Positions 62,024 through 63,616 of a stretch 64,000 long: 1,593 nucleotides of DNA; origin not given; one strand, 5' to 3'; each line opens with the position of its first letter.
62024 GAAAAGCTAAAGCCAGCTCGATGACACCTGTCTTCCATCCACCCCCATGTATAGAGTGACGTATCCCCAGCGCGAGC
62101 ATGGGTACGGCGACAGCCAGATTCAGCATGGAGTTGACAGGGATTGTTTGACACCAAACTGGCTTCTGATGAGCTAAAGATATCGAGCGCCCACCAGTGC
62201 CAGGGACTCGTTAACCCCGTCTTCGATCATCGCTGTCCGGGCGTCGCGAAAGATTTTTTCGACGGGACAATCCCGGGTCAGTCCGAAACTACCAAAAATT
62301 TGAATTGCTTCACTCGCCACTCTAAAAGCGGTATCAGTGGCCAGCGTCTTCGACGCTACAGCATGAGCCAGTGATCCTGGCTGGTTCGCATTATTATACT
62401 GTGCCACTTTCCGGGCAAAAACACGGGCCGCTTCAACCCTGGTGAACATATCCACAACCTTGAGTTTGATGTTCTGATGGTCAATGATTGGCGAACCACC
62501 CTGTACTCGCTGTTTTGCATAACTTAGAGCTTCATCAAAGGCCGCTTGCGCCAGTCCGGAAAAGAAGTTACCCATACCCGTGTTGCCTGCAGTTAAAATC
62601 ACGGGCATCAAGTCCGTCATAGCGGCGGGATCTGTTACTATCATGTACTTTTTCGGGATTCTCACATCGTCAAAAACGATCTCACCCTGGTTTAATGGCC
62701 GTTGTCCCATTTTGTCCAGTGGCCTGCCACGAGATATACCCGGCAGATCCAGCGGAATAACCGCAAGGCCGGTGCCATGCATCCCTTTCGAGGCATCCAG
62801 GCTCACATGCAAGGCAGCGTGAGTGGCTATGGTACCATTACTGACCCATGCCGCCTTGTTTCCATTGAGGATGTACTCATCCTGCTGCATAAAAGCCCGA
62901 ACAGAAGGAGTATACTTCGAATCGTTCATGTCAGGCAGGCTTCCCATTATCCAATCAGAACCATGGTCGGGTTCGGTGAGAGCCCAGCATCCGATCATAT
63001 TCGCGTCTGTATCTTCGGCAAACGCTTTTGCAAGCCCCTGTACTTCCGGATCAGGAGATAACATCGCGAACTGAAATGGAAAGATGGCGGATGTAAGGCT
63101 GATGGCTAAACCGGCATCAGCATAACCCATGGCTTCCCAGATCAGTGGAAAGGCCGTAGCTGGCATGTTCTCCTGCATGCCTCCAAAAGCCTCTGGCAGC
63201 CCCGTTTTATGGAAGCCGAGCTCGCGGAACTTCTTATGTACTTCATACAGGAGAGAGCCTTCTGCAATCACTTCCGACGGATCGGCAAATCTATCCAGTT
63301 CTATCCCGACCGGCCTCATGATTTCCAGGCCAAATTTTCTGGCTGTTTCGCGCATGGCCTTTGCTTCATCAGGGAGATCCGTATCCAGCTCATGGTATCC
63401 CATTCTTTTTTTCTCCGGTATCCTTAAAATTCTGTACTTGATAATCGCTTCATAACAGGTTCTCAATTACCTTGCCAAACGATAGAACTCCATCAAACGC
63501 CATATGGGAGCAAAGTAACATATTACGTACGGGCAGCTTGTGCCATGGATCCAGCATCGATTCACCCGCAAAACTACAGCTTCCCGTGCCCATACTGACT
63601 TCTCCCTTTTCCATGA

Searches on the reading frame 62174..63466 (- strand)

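Call 76: search_protein_families(library=pfam, proteins=[window:62174-63466:-], max_evalue=0.00001)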
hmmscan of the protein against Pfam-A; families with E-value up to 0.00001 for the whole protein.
window:62174-63466:- (430 aa): 4 families
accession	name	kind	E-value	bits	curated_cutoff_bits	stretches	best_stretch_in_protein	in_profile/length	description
PF00441.29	Acyl-CoA_dh_1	-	1.7e-29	103.4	22.4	1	304-428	24-147/150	Acyl-CoA dehydrogenase, C-terminal domain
PF08028.16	Acyl-CoA_dh_2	-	4.7e-18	66.2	22.7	1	301-414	6-128/134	Acyl-CoA dehydrogenase, C-terminal domain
PF02770.24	Acyl-CoA_dh_M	-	1.2e-14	54.6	33.3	1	160-268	1-97/97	Acyl-CoA dehydrogenase, middle domain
PF02771.21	Acyl-CoA_dh_N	-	1.7e-07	32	22.9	1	33-124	2-82/113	Acyl-CoA dehydrogenase, N-terminal domain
